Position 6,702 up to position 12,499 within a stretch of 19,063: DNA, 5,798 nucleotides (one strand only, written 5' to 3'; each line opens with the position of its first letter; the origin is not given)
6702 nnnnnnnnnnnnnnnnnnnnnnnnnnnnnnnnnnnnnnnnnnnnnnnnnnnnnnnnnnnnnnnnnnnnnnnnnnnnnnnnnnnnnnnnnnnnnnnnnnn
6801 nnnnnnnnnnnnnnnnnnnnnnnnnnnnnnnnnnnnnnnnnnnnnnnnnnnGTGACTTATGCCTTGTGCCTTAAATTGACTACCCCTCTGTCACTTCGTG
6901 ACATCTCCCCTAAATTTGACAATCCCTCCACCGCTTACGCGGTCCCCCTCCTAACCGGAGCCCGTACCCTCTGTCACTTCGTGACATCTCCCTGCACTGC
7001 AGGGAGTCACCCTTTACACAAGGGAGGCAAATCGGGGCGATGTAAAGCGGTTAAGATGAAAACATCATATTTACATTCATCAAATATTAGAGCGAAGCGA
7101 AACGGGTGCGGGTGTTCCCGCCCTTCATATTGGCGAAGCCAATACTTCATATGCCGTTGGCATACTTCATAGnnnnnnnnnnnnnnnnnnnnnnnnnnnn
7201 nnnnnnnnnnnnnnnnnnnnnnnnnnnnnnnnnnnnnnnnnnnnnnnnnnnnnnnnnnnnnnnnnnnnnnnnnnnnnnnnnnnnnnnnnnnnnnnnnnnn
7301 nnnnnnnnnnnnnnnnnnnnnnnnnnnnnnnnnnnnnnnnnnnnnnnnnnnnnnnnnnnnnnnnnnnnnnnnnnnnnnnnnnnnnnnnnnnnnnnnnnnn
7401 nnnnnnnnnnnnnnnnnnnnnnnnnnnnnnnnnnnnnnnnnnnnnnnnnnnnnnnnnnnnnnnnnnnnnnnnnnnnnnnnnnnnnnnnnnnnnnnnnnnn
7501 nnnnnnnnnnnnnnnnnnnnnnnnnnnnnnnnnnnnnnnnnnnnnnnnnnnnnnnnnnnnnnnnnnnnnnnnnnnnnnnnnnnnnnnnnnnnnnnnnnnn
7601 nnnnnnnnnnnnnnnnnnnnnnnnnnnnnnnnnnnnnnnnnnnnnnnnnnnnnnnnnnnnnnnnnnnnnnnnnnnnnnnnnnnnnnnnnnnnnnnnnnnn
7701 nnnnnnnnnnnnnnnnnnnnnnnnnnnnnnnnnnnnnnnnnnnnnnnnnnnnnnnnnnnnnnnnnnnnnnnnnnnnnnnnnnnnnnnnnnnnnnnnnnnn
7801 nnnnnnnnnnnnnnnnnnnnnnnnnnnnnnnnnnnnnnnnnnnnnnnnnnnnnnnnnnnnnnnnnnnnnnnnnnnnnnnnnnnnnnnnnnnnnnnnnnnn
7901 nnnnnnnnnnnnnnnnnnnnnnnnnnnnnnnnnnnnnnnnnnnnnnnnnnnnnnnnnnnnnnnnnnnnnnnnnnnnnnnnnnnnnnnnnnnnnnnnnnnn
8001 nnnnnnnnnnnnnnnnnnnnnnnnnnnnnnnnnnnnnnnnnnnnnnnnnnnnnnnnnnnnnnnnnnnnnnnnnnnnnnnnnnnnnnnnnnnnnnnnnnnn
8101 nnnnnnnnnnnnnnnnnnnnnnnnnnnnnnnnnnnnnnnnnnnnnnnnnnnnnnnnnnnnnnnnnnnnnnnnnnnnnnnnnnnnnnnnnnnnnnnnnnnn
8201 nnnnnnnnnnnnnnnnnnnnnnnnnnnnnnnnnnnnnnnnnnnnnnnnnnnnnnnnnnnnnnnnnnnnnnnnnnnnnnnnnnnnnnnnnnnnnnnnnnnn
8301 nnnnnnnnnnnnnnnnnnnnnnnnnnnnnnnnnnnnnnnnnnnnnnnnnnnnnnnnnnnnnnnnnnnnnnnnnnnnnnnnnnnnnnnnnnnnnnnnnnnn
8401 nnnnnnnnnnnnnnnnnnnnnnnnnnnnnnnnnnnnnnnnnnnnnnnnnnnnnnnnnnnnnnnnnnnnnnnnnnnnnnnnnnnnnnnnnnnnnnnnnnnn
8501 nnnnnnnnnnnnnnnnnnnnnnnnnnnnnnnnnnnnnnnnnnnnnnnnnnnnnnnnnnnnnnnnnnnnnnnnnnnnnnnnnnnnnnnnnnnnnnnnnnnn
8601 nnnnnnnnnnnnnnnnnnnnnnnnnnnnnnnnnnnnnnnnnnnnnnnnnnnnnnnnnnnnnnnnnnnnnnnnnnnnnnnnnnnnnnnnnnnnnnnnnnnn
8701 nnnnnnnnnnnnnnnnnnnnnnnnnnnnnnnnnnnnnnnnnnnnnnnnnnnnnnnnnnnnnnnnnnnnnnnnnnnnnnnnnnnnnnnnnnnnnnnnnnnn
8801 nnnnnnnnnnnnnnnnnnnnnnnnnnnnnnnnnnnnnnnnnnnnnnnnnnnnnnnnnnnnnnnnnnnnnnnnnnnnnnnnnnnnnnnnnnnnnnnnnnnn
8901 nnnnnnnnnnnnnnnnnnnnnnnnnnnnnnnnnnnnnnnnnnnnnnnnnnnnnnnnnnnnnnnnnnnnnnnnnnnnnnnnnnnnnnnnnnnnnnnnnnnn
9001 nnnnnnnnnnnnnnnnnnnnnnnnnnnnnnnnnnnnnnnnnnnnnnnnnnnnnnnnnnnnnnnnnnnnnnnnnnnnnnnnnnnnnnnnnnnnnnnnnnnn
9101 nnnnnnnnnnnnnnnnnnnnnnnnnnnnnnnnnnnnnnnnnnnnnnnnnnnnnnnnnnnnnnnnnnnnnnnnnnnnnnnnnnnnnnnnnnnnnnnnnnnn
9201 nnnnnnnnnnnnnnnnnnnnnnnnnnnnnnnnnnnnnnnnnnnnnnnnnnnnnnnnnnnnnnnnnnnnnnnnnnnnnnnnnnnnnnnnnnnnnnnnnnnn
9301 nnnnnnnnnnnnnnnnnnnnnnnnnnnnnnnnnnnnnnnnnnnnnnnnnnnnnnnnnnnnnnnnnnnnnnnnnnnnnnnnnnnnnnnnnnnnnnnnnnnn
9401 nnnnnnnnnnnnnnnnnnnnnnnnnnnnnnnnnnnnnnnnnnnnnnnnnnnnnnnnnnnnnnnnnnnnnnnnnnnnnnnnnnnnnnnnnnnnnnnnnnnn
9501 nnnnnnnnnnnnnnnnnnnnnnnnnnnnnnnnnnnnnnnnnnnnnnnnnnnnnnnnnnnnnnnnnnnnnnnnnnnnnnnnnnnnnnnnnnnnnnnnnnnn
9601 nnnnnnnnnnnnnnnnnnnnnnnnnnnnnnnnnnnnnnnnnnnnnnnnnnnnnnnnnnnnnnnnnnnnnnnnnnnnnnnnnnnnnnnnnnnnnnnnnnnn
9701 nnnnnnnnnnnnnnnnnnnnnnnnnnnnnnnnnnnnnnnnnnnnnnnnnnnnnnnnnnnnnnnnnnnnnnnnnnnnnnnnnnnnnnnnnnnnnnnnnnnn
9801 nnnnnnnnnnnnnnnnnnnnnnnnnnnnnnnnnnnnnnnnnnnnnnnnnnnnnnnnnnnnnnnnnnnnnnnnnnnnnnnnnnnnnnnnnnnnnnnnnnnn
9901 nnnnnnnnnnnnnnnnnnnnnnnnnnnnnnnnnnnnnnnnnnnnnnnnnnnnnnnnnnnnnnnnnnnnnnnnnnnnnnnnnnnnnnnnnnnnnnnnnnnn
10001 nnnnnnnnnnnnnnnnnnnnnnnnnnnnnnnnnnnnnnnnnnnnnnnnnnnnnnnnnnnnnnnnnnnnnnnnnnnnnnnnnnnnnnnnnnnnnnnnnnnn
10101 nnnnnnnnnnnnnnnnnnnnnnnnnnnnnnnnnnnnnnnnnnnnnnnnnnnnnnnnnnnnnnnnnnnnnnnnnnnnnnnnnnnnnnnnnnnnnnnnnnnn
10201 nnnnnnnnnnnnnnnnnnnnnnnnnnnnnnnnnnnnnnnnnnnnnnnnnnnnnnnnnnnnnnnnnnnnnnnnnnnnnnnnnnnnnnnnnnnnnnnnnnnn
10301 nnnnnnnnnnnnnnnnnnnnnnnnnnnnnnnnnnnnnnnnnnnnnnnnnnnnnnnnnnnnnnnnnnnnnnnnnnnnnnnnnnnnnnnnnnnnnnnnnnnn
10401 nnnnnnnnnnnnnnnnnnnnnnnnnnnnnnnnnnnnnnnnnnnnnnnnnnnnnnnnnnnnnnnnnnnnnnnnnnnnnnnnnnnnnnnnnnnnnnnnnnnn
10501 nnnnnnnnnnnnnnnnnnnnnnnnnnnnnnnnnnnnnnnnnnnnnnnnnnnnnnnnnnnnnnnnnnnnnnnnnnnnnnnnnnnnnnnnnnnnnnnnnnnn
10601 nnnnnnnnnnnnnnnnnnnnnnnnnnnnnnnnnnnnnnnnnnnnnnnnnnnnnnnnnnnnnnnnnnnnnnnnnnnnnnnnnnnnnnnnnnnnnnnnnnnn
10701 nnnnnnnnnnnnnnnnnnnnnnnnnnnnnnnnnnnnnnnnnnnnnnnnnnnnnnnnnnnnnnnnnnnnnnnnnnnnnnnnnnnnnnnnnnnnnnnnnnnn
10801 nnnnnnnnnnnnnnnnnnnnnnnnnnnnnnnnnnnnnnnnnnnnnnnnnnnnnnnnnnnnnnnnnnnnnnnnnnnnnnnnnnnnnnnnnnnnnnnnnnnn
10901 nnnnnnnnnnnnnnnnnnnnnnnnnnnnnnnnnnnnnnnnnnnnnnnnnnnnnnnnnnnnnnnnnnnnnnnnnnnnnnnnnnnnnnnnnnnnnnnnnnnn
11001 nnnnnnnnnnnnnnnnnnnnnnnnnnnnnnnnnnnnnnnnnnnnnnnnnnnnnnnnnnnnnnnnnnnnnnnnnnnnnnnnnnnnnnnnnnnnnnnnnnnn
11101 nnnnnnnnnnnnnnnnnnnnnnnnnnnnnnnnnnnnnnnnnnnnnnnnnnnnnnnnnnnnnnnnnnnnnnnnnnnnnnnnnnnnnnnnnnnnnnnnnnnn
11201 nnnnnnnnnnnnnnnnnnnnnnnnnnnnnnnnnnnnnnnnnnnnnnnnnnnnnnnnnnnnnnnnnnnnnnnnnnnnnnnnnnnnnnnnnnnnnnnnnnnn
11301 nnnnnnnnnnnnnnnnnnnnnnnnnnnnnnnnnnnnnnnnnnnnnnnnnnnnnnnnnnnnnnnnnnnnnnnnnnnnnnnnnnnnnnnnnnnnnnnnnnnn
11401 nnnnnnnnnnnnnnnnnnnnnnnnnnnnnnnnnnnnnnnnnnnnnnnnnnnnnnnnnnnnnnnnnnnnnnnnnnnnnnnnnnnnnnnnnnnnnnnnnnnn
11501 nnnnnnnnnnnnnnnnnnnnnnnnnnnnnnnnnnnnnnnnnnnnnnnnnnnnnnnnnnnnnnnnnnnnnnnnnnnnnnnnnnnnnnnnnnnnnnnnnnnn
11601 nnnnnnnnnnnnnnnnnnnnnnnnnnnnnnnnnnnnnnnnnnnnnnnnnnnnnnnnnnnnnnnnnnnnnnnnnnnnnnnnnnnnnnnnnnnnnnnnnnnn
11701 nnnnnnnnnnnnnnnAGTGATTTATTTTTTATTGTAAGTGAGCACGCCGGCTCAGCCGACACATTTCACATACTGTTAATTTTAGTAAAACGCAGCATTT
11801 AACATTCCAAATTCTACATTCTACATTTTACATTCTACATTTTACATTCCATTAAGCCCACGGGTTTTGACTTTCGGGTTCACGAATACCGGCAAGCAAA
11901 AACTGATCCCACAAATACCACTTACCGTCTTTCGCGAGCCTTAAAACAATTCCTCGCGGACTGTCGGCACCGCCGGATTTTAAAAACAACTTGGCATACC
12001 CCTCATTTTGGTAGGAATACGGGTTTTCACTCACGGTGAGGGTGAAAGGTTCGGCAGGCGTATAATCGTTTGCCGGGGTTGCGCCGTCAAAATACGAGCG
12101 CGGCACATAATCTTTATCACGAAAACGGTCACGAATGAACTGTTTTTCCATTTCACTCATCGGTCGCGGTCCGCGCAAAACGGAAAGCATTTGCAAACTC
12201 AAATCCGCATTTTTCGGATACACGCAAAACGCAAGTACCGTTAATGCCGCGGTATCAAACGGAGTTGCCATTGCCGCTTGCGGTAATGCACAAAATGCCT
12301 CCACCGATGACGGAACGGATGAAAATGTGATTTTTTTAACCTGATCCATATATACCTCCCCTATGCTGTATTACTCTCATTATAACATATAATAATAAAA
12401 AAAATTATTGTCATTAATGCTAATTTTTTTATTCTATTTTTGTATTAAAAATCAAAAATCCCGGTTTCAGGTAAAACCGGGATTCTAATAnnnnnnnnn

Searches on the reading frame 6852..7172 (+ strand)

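Call 6: search_protein_families(library=pfam, proteins=[window:6852-7172:+], max_evalue=0.01)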
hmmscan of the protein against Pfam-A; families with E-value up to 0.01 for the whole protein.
window:6852-7172:+ (106 aa): 1 family
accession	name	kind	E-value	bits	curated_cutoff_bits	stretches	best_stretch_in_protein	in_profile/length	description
PF20903.3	SPL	-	0.0087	15.4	27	1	22-55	70-105/338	Spore photoproduct lyase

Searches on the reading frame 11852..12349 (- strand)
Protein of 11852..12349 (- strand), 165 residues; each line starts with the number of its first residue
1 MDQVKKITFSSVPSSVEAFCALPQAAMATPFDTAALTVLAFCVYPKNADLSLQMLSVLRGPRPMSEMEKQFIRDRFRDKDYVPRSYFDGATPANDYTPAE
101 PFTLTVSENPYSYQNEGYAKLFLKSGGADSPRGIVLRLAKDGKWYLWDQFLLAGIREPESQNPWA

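Call 4: search_protein_families(library=pfam, proteins=[window:11852-12349:-], max_evalue=0.01)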
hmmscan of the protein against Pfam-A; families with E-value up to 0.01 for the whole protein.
window:11852-12349:- (165 aa): 1 family
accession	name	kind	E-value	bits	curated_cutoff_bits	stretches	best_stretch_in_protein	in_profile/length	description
PF22043.2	DUF6935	-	5.8e-58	195.8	27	1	11-159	2-158/158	Domain of unknown function (DUF6935)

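Call 5: search_protein_families(library=ncbifam, proteins=[window:11852-12349:-], max_evalue=0.01)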
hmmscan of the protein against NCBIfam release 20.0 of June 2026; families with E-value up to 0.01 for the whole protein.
window:11852-12349:- (165 aa): 0 families

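Call 43: search_protein_families(library=padloc, proteins=[window:11852-12349:-], max_evalue=0.001)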
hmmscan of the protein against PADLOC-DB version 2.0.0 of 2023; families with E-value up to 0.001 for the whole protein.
window:11852-12349:- (165 aa): 0 families
